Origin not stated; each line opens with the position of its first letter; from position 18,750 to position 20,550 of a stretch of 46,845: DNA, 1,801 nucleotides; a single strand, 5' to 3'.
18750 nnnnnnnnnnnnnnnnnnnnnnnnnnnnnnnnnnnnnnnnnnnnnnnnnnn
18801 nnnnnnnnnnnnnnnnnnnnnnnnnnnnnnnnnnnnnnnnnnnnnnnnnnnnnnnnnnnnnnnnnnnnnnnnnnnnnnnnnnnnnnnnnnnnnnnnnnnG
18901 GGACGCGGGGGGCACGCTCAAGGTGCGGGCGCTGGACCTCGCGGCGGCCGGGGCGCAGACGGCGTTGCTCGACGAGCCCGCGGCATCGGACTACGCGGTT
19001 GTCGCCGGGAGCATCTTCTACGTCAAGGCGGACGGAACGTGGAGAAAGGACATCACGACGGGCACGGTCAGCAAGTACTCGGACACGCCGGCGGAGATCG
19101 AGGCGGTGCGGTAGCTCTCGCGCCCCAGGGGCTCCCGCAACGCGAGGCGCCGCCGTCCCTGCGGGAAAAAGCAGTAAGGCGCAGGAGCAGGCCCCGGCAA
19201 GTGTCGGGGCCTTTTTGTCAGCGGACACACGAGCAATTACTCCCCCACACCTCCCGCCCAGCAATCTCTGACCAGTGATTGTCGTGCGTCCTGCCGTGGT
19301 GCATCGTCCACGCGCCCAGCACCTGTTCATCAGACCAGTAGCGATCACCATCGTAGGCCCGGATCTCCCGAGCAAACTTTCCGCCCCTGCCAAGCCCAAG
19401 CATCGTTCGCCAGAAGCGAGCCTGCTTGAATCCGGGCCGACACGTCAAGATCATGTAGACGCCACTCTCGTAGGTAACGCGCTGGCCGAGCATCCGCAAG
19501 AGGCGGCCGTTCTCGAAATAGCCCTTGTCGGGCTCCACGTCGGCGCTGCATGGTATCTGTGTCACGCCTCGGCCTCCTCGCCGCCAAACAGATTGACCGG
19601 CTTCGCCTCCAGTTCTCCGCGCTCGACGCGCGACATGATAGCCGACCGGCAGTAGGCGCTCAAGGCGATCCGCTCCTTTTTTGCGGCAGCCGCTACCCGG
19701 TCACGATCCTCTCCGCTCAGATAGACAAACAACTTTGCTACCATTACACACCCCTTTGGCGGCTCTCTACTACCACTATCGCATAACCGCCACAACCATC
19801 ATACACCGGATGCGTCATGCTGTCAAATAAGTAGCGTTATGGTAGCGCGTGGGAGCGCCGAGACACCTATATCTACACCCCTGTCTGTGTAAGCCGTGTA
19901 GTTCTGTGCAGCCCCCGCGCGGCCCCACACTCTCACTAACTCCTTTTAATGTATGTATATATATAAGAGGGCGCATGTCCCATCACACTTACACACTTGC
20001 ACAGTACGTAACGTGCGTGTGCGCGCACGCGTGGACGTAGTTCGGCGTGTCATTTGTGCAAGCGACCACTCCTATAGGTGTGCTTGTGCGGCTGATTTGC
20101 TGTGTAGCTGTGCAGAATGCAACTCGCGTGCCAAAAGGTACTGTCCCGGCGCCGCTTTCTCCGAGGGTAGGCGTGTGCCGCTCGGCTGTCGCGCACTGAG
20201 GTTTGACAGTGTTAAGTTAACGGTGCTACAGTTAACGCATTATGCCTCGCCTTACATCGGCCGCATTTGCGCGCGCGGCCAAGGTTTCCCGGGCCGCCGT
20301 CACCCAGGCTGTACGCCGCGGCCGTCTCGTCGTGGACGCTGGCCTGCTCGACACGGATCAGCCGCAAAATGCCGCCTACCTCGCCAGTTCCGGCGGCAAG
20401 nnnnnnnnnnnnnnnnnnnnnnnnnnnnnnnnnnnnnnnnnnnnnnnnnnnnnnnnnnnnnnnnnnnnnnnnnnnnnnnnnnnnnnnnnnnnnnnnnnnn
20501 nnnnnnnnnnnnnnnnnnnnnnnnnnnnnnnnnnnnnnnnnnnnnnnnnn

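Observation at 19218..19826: Autonomous two-gene RHH plus unknown 115-aa module with consensus promoter: toxin-antitoxin-like or defence moron next to the packaging site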

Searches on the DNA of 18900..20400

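Call 56: search_rna_families(source=window, start=18900, end=20400, threshold=evalue, max_evalue=1)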
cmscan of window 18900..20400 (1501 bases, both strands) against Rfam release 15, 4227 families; matches with E-value up to 1: 2.
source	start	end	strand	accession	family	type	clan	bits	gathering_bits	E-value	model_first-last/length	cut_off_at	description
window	19189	19271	-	RF02236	asX2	Gene; sRNA;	-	27.9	70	0.0061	1-87/87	no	Xanthomonas sRNA asX2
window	20041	20135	+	RF00998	mir-562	Gene; miRNA;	-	21.2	100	0.2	1-89/89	no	mir-562 microRNA precursor family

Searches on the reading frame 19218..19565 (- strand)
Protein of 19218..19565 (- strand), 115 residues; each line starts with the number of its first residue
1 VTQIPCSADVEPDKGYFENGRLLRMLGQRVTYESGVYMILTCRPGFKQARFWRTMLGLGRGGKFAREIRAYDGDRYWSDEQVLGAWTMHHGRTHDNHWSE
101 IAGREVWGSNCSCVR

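Call 3: search_protein_families(library=pfam, proteins=[window:19218-19565:-], max_evalue=1)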
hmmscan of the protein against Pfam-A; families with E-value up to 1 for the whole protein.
window:19218-19565:- (115 aa): 0 families

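Call 4: search_protein_families(library=phrogs, proteins=[window:19218-19565:-], max_evalue=1)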
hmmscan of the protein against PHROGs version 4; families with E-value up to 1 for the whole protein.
window:19218-19565:- (115 aa): 0 families

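Call 5: search_protein_families(library=padloc, proteins=[window:19218-19565:-], max_evalue=1)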
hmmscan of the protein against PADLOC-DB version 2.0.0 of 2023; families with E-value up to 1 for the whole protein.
window:19218-19565:- (115 aa): 0 families

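Call 6: search_protein_families(library=ncbifam, proteins=[window:19218-19565:-], max_evalue=1)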
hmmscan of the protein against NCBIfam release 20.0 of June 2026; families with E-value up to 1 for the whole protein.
window:19218-19565:- (115 aa): 0 families

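Call 7: find_homologous_proteins(query=window:19218-19565:-, max_evalue=0.01)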
Query window:19218-19565:- (115 aa): 3 proteins with E <= 0.01 among 8 candidates.
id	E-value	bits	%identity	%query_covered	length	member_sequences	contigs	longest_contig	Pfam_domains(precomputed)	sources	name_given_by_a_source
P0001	3.3e-77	274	100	100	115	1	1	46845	-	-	-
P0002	9.0e-45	170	74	90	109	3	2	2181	-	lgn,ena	-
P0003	2.0e-41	159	70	92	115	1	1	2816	-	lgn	-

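Call 11: find_encoding_contigs(protein=P0002, flank=5000)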
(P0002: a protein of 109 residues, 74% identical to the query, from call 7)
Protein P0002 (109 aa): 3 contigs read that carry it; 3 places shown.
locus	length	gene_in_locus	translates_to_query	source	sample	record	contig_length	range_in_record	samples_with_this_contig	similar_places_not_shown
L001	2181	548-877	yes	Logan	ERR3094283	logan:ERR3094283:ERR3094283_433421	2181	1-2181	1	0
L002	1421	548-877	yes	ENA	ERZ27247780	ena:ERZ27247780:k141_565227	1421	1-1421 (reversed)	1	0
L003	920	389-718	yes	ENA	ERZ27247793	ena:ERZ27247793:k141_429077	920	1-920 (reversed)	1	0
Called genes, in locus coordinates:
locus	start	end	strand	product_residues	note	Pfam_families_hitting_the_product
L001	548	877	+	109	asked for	-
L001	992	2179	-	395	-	?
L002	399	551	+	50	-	-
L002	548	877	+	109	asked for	-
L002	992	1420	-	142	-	?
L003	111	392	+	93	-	-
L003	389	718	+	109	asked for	-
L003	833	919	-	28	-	?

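Call 12: find_encoding_contigs(protein=P0003, flank=5000)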
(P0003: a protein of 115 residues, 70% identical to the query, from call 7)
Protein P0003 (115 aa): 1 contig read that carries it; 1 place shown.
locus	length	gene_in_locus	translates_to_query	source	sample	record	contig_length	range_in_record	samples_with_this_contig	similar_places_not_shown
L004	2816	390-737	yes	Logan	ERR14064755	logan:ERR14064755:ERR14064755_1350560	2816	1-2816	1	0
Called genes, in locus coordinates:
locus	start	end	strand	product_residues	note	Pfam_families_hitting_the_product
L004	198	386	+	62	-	-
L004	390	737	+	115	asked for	-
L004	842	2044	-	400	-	-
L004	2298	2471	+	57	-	-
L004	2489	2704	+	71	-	-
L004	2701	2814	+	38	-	?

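Call 25: predict_structure(alignment_id=A1)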
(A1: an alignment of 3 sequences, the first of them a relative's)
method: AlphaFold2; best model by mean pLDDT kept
length: 115 residues; sequences in the alignment: 3
mean_pLDDT: 42.5   pTM: 0.33
mean pLDDT of the five models: 42.5, 38.3, 36.4, 35.5, 35.0
residues with pLDDT >= 90: 0; 70-90: 0; 50-70: 30; < 50: 85
segments of 3 or more residues with pLDDT < 50: 1-46, 57-62, 71-77, 91-115
pLDDT, mean of each block of 10 residues (from residue 1): 30 42 40 44 44 50 51 48 54 39 33 25
secondary structure, 60 per line:
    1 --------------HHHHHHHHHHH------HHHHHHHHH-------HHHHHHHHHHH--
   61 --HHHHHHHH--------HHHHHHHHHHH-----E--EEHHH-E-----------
elements in order: H15-25 H32-40 H48-58 H63-70 H79-89

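Call 26: search_protein_representatives(alignment_id=A1)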
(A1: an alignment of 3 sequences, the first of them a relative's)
Query: 3 sequences, 115 profile positions. Proteins with E-value up to 0.001 (for the whole library): 6; up to 1e-10: 2; up to 1e-30: 1. The best 6 are listed.
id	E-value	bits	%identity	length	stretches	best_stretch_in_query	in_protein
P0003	2.7e-64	230.2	-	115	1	1-115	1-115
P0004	1.3e-14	70.1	-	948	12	27-65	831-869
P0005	3.1e-09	52.8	-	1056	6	15-47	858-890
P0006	5.9e-08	48.7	-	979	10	4-44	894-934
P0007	2.1e-05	40.4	-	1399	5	10-55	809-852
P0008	3.5e-04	36.5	-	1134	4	31-79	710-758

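Call 31: find_related_loci(query=A1, collection=viral_contigs, flank=8000)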
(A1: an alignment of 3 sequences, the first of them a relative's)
Query A1 (115 aa) in viral_contigs; peptide patterns used: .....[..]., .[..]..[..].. (x = any residue, [..] = any of these).
25 stretches matched a pattern, but none encodes a relative of the query by tblastn (E <= 1e-3).

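Call 32: find_related_loci(query=A1, collection=genome_contigs, flank=8000)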
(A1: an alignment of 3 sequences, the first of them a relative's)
Query A1 (115 aa) in genome_contigs; peptide patterns used: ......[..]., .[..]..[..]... (x = any residue, [..] = any of these).
34 stretches matched a pattern; 1 encode a relative of the query (tblastn E <= 1e-3); 1 distinct loci.
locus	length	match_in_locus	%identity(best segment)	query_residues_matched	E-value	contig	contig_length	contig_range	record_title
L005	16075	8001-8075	48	54-78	4e-5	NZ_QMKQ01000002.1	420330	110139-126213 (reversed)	Arthrobacter sp. AQ5-05 sequence002, whole genome shotgun sequence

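Call 33: find_related_loci(query=A1, collection=metagenome_contigs, flank=10000)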
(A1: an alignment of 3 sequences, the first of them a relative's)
Query A1 (115 aa) in metagenome_contigs; peptide patterns used: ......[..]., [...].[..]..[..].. (x = any residue, [..] = any of these).
76 stretches matched a pattern, but none encodes a relative of the query by tblastn (E <= 1e-3).

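Call 42: search_solved_structures(query=A1, max_evalue=10, show_alignments=2)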
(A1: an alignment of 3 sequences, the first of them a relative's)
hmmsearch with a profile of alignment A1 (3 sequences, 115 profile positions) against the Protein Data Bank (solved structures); distinct sequences matched with E-value up to 10: 5.
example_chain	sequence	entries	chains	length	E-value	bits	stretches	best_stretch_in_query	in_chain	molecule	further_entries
2rlp_A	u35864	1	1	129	0.25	14.4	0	28-47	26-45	Complement factor H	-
2qfg_A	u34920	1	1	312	0.42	13.6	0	29-47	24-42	Complement factor H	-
7yh6_H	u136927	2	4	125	0.55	13.2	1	38-97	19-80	NIV-8 Fab heavy chain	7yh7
2wii_C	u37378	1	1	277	0.79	12.7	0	29-47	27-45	COMPLEMENT FACTOR H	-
3tjh_C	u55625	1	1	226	0.94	12.5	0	12-99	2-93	42F3 alpha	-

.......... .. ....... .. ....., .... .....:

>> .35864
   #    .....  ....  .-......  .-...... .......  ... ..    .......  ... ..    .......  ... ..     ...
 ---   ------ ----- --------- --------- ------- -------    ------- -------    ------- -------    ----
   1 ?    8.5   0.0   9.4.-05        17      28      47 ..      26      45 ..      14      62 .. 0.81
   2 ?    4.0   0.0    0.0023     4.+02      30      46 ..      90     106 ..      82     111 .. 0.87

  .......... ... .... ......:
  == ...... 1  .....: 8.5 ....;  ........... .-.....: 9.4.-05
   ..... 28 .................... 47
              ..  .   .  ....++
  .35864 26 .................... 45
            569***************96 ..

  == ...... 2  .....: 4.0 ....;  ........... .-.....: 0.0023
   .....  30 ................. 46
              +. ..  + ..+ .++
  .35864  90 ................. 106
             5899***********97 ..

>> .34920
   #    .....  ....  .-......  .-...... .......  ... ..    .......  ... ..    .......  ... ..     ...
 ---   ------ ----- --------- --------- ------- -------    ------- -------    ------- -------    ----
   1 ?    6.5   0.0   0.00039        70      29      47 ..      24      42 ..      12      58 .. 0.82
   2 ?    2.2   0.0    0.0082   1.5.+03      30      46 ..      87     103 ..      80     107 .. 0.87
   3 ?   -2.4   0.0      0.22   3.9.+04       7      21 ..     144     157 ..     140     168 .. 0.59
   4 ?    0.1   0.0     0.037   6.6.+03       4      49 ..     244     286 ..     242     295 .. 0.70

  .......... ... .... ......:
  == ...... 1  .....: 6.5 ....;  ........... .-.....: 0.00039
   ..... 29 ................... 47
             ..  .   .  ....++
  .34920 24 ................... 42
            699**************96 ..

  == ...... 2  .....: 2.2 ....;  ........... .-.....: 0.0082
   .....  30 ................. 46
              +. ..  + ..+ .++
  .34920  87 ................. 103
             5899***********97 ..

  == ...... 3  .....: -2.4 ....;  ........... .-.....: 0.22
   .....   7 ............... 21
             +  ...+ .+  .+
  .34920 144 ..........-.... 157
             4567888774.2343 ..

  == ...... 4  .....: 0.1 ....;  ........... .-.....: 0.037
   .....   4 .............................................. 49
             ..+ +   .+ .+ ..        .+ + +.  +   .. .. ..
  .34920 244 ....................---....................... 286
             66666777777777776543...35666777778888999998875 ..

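Call 61: predict_structure(alignment_id=A3)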
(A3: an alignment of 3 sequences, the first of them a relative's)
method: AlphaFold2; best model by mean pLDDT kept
length: 109 residues; sequences in the alignment: 3
mean_pLDDT: 41.6   pTM: 0.31
mean pLDDT of the five models: 41.6, 41.5, 40.5, 38.8, 37.9
residues with pLDDT >= 90: 0; 70-90: 0; 50-70: 20; < 50: 89
segments of 3 or more residues with pLDDT < 50: 1-55, 64-70, 85-109
pLDDT, mean of each block of 10 residues (from residue 1): 36 40 39 40 45 47 45 53 46 36 30
secondary structure, 60 per line:
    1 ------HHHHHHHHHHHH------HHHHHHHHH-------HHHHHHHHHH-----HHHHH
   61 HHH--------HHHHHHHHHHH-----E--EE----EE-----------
elements in order: H7-18 H25-33 H41-50 H56-63 H72-82

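Call 65: fold_search(model_id=the predicted structure, library=pdb)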
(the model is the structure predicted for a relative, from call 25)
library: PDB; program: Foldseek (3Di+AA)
matches with E <= 10: 10; with E <= 0.001: 0
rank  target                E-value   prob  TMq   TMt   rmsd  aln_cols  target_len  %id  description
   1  5b40_D                3.5e+00  0.04  0.19  0.22  13.7        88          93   16  The nucleosome structure containing H2B-K120 and H4-K31 monoubiquitinations (released 2016-06-22)
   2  2cv5_D                4.5e+00  0.03  0.20  0.22  13.6        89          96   16  Crystal structure of human nucleosome core particle (released 2005-06-28)
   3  5b40_H                5.4e+00  0.04  0.20  0.23   9.3        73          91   15  The nucleosome structure containing H2B-K120 and H4-K31 monoubiquitinations (released 2016-06-22)
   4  1aoi_D                6.0e+00  0.02  0.19  0.21  14.2        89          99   17  COMPLEX BETWEEN NUCLEOSOME CORE PARTICLE (H3,H4,H2A,H2B) AND 146 BP LONG DNA FRAGMENT (released 1998-09-30)
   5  6sa9_A                6.4e+00  0.04  0.32  0.28  11.7       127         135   10  Endogenous Retrovirus HML2 Capsid NTD (released 2020-01-01)
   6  9qdl_D                6.4e+00  0.02  0.18  0.16  16.6        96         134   14  CRYO-EM STRUCTURE OF THE YEAST RESPIRATORY COMPLEX II (released 2026-03-18)
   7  5fd5_E                7.6e+00  0.03  0.19  0.17   8.9        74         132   12  manganese uptake regulator (released 2016-12-28)
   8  2fe3_A                8.1e+00  0.03  0.22  0.19   9.0        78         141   14  The crystal structure of bacillus subtilis PerR-Zn reveals a novel Zn(Cys)4 Structural redox switch (released 2006-12-19)
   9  5e9h_A                8.1e+00  0.03  0.24  0.07  14.2        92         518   10  Structural insights of isocitrate lyases from Fusarium graminearum (released 2016-04-27)
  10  6dcn_A                9.1e+00  0.01  0.17  0.14  13.8       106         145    9  Bcl-xL complex with Beclin 1 BH3 domain T108pThr (released 2018-05-23)

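Call 81: search_dna_similar(query=window:19218-19565:-, collection=phages, mode=protein, max_evalue=1, max_rows=10)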
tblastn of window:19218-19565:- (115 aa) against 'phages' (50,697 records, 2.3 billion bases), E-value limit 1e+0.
No match.

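Call 82: search_dna_similar(query=window:19218-19565:-, collection=plasmids, mode=protein, max_evalue=1, max_rows=10)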
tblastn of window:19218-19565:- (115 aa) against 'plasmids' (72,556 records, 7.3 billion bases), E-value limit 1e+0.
No match.
